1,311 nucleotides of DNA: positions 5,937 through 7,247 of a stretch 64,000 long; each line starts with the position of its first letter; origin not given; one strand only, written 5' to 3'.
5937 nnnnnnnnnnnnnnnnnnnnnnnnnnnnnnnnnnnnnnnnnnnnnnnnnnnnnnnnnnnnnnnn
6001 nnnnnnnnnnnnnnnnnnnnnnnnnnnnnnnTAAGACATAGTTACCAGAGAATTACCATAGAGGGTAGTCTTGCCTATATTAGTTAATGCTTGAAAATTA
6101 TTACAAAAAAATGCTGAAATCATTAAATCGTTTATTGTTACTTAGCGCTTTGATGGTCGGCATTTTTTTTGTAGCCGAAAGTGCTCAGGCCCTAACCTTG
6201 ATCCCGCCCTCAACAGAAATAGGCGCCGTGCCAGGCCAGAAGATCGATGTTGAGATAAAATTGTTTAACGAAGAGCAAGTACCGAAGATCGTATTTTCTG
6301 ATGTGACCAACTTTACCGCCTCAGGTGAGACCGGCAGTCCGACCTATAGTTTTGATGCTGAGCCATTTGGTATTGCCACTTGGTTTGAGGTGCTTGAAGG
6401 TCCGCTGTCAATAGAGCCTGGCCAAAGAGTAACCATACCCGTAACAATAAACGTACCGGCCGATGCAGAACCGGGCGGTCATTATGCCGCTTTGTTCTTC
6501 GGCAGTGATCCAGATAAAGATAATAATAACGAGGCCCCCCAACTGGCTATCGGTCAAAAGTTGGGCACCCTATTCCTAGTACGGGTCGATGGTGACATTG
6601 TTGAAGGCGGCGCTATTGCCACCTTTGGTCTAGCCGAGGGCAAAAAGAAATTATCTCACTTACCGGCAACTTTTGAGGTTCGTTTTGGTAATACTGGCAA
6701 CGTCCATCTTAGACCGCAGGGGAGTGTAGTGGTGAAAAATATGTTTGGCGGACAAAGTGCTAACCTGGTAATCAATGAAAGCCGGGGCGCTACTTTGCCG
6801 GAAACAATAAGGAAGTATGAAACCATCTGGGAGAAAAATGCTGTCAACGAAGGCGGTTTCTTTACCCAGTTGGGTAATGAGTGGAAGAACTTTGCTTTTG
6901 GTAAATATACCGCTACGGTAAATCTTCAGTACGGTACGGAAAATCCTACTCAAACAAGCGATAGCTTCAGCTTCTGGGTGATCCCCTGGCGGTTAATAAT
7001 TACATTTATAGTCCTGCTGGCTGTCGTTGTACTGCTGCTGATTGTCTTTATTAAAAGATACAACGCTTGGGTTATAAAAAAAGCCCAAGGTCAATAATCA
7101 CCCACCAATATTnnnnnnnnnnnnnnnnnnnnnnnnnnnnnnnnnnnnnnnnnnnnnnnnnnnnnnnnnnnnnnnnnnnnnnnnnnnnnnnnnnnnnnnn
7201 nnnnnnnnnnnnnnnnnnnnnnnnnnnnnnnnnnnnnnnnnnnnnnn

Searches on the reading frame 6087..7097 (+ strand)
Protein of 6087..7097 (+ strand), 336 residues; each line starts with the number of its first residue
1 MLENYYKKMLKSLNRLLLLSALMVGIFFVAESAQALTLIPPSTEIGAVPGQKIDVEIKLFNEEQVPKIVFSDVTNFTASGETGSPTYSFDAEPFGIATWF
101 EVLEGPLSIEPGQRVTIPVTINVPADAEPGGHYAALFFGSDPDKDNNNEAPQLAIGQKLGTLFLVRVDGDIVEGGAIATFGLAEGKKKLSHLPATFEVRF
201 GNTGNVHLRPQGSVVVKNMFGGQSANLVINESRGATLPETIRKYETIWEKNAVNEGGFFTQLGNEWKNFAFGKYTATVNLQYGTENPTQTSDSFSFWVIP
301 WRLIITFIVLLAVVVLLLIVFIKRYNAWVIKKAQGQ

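Call 14: search_protein_families(library=pfam, proteins=[window:6087-7097:+], max_evalue=0.001)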
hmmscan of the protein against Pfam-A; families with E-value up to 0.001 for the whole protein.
window:6087-7097:+ (336 aa): 0 families

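Call 97: find_encoding_contigs(protein=window:6087-7097:+, flank=10000, max_places=1)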
Protein window:6087-7097:+ (336 aa): no gene with exactly this product is on record in the collection.
